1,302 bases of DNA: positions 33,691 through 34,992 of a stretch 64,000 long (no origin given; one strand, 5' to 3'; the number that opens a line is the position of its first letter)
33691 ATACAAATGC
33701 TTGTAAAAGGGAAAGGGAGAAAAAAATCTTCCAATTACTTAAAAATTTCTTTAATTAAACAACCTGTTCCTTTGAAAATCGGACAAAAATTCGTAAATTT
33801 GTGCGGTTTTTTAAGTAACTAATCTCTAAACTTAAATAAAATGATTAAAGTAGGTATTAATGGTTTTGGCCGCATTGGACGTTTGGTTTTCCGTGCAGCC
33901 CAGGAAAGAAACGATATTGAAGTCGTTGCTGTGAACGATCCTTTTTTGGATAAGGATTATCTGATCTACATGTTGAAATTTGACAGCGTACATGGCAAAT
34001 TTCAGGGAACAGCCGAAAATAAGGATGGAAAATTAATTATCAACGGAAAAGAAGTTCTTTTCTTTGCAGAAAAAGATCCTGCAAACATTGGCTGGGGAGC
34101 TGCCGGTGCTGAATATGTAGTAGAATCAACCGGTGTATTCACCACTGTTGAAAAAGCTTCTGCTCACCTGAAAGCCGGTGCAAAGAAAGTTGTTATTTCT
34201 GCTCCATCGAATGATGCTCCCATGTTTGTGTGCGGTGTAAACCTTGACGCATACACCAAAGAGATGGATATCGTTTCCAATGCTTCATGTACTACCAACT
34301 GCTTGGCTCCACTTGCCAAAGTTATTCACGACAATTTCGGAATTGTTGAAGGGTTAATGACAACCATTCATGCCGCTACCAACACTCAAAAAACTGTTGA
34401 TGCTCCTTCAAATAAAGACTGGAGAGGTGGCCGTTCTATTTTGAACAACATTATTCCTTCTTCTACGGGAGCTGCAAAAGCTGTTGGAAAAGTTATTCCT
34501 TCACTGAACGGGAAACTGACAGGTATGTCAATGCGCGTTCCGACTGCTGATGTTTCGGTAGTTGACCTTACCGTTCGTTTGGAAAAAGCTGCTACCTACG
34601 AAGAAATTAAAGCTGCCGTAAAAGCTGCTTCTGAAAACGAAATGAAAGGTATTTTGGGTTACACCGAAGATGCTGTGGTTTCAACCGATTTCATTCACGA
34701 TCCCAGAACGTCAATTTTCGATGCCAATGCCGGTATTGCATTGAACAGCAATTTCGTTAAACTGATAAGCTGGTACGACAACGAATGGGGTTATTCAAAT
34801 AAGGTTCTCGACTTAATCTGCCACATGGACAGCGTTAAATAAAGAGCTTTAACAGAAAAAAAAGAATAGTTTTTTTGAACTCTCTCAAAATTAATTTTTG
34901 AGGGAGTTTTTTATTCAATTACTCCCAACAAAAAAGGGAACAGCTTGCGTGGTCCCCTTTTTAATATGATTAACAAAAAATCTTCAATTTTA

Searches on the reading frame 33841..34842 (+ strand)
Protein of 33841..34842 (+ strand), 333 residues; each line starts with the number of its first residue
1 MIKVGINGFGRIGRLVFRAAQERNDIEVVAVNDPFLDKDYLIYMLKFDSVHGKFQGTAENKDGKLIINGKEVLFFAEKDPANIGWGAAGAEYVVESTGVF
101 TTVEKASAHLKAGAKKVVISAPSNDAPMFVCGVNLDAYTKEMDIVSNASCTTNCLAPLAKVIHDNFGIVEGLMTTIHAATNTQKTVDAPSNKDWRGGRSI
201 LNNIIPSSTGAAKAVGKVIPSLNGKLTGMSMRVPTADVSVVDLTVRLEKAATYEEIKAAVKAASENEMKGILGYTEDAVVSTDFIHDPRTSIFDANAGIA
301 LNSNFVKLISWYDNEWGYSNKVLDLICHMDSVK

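Call 23: search_protein_families(library=pfam, proteins=[window:33841-34842:+], max_evalue=0.00001)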
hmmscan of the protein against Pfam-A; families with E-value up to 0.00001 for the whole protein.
window:33841-34842:+ (333 aa): 2 families
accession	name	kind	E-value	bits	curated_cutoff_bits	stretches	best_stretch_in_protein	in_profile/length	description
PF02800.25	Gp_dh_C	-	4.1e-71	238.1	24.4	1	155-312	1-158/158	Glyceraldehyde 3-phosphate dehydrogenase, C-terminal domain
PF00044.30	Gp_dh_N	-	7e-39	132.6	31.7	1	2-102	1-100/101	Glyceraldehyde 3-phosphate dehydrogenase, NAD binding domain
